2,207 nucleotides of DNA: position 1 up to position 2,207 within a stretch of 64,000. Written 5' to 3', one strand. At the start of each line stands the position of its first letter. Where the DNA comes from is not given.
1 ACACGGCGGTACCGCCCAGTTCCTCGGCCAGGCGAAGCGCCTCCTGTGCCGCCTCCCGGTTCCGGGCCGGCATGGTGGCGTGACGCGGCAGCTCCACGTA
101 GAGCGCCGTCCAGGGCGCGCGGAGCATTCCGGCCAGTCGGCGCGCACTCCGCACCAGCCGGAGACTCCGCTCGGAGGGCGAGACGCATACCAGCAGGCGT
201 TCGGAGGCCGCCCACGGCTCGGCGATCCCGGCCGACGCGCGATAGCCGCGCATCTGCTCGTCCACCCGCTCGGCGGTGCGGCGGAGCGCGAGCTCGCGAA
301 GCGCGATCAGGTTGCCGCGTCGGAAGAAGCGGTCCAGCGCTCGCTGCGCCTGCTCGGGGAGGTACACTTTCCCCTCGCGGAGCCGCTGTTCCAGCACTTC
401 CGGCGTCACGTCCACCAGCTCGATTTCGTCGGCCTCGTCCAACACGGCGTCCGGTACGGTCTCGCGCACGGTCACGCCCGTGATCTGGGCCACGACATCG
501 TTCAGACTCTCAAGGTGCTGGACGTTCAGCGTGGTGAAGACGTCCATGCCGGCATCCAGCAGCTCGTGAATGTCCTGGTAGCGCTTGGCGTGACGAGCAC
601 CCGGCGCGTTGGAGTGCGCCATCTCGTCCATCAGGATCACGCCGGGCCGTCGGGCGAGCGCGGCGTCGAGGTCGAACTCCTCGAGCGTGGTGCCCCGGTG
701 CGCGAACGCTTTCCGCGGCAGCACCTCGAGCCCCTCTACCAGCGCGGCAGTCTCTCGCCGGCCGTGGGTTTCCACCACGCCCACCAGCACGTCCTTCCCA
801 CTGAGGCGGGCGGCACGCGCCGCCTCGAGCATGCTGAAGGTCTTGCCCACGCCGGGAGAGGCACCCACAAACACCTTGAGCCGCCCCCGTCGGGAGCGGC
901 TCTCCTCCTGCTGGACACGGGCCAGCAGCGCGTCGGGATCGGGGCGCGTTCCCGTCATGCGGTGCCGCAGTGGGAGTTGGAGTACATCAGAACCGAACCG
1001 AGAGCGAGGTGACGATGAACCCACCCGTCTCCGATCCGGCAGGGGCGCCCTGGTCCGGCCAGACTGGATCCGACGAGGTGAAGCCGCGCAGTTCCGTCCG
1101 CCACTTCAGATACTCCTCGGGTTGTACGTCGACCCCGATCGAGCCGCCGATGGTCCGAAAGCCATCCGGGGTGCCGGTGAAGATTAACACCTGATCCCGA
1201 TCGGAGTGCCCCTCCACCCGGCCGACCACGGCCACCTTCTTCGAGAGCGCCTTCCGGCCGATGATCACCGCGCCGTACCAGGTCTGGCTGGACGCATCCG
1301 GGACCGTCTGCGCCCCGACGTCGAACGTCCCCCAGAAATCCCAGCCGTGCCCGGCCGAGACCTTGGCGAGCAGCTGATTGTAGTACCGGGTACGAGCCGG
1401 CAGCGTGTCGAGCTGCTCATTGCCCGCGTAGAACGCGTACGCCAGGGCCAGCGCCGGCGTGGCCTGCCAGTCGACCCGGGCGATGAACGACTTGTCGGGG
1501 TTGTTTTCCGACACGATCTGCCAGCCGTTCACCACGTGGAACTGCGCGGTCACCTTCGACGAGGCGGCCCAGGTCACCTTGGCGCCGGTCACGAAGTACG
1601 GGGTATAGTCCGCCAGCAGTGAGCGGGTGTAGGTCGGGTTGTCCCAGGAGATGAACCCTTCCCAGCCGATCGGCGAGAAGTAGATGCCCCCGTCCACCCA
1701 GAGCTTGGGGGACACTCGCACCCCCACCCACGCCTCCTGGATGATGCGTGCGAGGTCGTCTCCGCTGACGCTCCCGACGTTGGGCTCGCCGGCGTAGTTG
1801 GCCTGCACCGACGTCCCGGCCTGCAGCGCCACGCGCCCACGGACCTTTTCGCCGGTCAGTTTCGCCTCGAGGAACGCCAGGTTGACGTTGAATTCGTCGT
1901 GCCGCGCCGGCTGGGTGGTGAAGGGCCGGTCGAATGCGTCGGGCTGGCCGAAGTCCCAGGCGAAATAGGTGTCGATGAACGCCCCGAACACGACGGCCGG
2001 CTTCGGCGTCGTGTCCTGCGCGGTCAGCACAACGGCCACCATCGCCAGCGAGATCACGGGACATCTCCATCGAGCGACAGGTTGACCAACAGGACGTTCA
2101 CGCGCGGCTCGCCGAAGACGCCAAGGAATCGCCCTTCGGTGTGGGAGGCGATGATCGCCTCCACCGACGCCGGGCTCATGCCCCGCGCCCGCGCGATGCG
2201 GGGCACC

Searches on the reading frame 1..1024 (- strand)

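Call 73: search_protein_families(library=pfam, proteins=[window:1-1024:-], max_evalue=0.00001)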
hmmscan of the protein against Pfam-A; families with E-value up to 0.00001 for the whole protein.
window:1-1024:- (341 aa): 1 family
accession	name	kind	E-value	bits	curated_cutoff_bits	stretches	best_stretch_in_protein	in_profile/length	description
PF02702.23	KdpD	-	1.3e-97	325.8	26.1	1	45-254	1-210/210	Osmosensitive K+ channel His kinase sensor domain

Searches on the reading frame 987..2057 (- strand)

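Call 73: search_protein_families(library=pfam, proteins=[window:987-2057:-], max_evalue=0.00001)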
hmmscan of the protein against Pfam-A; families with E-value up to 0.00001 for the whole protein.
window:987-2057:- (356 aa): 1 family
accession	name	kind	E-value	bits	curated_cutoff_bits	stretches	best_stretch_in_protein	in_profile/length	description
PF07642.17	BBP2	-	1.6e-70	238.5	26.2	1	24-341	4-326/339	Putative beta-barrel porin-2, OmpL-like. bbp2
